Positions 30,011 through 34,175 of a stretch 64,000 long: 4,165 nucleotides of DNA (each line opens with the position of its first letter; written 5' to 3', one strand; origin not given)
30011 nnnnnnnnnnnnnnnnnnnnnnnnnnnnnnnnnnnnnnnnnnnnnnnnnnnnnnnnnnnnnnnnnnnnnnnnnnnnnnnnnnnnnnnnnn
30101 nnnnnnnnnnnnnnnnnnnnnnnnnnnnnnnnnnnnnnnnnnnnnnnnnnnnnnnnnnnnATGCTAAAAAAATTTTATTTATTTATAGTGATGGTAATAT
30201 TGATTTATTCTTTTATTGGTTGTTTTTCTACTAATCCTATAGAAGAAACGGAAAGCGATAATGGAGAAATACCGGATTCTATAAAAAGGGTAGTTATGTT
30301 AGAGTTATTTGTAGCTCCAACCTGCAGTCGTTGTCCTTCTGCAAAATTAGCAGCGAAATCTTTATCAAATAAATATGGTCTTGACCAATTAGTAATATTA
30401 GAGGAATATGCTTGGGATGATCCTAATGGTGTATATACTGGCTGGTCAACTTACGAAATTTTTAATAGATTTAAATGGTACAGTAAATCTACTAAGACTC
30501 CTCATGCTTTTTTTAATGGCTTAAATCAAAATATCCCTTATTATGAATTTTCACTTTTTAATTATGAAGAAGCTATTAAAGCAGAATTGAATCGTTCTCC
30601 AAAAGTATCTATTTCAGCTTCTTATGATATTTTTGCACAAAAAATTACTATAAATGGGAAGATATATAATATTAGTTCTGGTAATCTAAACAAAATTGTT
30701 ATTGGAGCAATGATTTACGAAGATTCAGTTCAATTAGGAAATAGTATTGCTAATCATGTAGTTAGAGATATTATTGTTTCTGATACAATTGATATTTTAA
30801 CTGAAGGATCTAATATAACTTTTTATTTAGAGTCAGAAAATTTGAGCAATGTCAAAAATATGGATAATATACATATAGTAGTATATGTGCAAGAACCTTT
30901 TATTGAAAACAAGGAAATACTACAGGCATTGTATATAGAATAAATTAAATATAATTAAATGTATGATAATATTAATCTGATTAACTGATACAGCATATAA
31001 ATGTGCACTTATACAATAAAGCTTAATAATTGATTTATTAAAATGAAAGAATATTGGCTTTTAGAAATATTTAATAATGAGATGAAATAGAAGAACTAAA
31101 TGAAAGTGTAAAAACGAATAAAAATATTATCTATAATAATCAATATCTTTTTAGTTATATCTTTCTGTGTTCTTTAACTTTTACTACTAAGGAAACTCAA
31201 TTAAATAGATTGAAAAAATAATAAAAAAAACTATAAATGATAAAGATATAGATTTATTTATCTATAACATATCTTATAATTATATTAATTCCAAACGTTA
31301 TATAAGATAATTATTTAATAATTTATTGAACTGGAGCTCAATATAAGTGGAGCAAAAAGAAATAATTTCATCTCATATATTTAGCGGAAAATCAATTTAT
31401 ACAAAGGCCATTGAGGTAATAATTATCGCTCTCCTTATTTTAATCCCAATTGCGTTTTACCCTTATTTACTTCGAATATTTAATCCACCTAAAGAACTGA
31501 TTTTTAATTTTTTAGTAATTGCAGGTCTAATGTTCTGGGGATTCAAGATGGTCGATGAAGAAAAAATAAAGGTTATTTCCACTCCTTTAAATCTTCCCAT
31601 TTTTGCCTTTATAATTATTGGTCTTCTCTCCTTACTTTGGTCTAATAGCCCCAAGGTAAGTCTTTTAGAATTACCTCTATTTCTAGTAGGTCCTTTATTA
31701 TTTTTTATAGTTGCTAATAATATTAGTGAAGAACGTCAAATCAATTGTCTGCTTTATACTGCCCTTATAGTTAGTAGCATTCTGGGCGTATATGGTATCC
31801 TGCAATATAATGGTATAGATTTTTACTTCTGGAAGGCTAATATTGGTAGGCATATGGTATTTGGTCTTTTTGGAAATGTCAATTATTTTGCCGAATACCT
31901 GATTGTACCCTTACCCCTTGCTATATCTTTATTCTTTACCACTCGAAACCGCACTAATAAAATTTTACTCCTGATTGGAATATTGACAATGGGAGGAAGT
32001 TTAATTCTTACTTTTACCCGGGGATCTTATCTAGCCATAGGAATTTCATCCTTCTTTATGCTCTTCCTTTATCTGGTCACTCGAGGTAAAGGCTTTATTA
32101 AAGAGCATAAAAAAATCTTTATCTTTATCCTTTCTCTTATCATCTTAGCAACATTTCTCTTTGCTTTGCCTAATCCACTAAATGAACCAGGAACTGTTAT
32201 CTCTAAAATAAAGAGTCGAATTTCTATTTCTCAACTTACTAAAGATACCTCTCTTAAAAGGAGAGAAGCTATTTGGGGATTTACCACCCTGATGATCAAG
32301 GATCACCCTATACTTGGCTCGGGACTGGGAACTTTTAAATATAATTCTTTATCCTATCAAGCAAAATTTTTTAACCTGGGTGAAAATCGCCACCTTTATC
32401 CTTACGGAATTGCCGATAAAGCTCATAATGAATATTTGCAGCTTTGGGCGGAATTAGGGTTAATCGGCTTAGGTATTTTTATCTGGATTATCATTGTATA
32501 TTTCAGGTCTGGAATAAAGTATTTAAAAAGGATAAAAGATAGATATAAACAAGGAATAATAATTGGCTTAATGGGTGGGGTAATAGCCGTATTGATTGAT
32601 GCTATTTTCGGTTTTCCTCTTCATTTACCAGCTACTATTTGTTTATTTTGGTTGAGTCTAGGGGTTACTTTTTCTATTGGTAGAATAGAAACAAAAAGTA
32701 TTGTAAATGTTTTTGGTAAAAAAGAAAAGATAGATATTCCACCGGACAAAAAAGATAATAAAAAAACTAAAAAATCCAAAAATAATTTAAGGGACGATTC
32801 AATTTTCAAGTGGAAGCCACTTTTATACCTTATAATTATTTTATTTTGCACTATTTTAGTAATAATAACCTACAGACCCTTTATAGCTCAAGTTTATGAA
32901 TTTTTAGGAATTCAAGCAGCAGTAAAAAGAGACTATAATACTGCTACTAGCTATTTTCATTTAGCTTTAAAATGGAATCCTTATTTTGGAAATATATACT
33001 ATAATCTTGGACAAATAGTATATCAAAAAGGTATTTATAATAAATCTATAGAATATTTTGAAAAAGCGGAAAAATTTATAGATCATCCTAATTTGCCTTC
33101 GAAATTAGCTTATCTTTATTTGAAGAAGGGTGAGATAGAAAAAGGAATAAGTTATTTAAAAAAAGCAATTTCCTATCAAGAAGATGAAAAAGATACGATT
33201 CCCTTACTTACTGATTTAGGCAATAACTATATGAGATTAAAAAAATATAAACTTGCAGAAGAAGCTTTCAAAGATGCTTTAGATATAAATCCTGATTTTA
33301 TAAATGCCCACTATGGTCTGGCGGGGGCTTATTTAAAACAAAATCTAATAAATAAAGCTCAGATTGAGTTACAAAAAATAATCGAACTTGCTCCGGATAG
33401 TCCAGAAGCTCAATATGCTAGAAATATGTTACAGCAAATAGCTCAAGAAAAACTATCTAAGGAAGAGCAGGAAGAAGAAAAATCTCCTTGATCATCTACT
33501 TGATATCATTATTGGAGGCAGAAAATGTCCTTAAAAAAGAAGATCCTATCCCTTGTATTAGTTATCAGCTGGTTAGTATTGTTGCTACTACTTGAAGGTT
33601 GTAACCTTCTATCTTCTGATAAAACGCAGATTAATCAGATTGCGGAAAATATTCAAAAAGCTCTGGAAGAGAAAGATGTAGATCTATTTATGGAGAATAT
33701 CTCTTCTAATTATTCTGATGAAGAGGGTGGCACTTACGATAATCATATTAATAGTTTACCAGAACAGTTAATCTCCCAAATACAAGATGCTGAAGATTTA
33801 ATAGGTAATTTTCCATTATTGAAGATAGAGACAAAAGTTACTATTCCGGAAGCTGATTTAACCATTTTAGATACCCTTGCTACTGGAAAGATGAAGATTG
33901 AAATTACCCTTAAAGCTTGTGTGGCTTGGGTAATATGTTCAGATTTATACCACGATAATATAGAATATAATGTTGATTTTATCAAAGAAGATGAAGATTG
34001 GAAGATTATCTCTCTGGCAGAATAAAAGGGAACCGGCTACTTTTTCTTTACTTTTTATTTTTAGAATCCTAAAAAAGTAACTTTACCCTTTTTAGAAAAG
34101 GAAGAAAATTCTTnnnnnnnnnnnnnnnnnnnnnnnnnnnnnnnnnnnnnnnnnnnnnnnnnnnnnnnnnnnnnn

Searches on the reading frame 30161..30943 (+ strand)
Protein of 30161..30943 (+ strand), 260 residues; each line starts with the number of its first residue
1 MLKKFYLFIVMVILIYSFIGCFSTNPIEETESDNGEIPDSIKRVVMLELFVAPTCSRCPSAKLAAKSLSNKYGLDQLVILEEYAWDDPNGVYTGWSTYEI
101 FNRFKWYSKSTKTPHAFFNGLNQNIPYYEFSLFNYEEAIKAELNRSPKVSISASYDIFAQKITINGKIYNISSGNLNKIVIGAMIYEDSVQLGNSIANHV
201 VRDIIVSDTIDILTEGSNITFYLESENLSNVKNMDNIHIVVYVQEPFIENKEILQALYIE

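Call 5: search_protein_families(library=pfam, proteins=[window:30161-30943:+], max_evalue=0.1)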
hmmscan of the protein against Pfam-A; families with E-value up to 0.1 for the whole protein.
window:30161-30943:+ (260 aa): 2 families
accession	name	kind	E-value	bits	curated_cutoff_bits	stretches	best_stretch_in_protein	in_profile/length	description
PF11551.14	Omp28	-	4.1e-06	27.2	34.9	1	104-244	4-152/171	Outer membrane protein Omp28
PF06764.17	DUF1223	-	0.025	15.1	30.7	1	47-213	2-172/202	Protein of unknown function (DUF1223)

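Call 6: search_protein_families(library=ncbifam, proteins=[window:30161-30943:+], max_evalue=0.1)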
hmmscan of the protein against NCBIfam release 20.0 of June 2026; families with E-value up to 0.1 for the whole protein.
window:30161-30943:+ (260 aa): 4 families
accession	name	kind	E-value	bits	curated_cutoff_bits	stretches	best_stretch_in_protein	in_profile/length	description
NF033782.1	lipoprot_Omp28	subfamily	2.6e-07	30.1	150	1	11-172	9-166/264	Omp28 family outer membrane lipoprotein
NF045500.1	Omp28_seleno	equivalog_domain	0.00043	19.8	200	1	42-256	38-263/377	Omp28-related selenoprotein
TIGR02187.2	PDO_seleno_TRX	equivalog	0.002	17.5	185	1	39-68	124-153/209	protein disulfide oxidoreductase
TIGR00411.1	redox_disulf_1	equivalog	0.0031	17.5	92.75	1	45-71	1-27/82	MJ0307 family thioredoxin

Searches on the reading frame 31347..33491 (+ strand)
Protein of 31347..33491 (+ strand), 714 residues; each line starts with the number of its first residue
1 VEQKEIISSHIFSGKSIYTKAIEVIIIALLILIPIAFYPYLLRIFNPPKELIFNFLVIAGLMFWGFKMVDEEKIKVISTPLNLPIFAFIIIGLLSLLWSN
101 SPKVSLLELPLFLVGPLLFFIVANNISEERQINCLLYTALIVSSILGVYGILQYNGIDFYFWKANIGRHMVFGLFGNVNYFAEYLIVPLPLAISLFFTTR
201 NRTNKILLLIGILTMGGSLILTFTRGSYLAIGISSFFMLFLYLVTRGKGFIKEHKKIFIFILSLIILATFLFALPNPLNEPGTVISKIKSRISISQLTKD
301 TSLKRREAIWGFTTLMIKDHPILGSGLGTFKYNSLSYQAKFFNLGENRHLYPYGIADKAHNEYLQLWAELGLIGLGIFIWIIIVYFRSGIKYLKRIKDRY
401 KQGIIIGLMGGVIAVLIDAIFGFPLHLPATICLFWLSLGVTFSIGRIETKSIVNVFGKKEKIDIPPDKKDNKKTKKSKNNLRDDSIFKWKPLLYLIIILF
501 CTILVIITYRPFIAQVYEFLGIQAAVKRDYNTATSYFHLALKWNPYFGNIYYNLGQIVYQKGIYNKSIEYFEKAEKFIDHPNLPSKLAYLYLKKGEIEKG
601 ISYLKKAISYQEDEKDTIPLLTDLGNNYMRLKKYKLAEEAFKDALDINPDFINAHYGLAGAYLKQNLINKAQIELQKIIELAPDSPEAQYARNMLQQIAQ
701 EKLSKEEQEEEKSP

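Call 5: search_protein_families(library=pfam, proteins=[window:31347-33491:+], max_evalue=0.1)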
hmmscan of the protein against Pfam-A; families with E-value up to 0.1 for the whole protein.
window:31347-33491:+ (714 aa): 21 families
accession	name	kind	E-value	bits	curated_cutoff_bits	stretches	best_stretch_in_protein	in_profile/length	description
PF04932.20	Wzy_C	-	2.4e-21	76.6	31.7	1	211-379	2-149/149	O-Antigen ligase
PF07719.23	TPR_2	-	3.6e-19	67.7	27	3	621-650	4-33/34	Tetratricopeptide repeat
PF14559.12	TPR_19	-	2.5e-17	63.4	25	1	631-692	4-65/68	Tetratricopeptide repeat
PF13181.12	TPR_8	-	1.1e-16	59.9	25.7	3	620-650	3-33/34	Tetratricopeptide repeat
PF00515.34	TPR_1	-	1.2e-15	57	27.8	2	621-651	4-34/34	Tetratricopeptide repeat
PF13424.12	TPR_12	-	6.6e-11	42.7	30.1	1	585-647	7-74/77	Tetratricopeptide repeat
PF13432.12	TPR_16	-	8e-10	39.4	32.7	1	623-686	2-65/65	Tetratricopeptide repeat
PF13431.12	TPR_17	-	2.6e-08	33.9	24.4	1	640-672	1-33/34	Tetratricopeptide repeat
PF13428.12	TPR_14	-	4.3e-08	33.5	23.5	2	653-691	2-40/44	Tetratricopeptide repeat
PF13414.12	TPR_11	-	2e-07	31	26.8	1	625-665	1-41/42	TPR repeat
PF12895.13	ANAPC3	-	8.9e-05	23.1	27.2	0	528-607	3-82/82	Anaphase-promoting complex, cyclosome, subunit 3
PF25068.1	ARM_TT21_4th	-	0.00034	21.3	30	2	555-613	6-64/153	Tetratricopeptide repeat protein 21 forth ARM domain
PF13371.12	TPR_9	-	0.00062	20.2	35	0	626-696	3-73/73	Tetratricopeptide repeat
PF25063.1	ARM_TT21_C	-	0.00062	20.1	35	1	529-602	110-185/209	Tetratricopeptide repeat protein 21 C-terminal ARM domain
PF23914.1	TPR_CcmH_CycH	-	0.0024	18.2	42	0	624-685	56-120/158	Cytochrome c-type biogenesis protein H TPR domain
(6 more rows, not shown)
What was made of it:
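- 31347..33491 (+): Wzy_C (O-antigen-ligase-like) plus TPR membrane protein, a conserved member of the neighbourhood. Pfam hits (call 5).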

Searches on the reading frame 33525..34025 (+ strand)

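Call 16: search_protein_families(library=pfam, proteins=[window:33525-34025:+], max_evalue=0.00001)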
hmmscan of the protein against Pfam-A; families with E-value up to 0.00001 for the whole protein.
window:33525-34025:+ (166 aa): 0 families

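Call 84: search_protein_families(library=pfam, proteins=[window:33525-34025:+], max_evalue=0.01)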
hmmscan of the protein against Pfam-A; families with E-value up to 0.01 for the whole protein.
window:33525-34025:+ (166 aa): 2 families
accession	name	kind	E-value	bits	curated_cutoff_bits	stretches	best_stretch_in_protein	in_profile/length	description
PF08858.15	IDEAL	-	0.0018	18.4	22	1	31-57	6-32/37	IDEAL domain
PF12943.12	DUF3839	-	0.0023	17.9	22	1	45-89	114-157/242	Protein of unknown function (DUF3839)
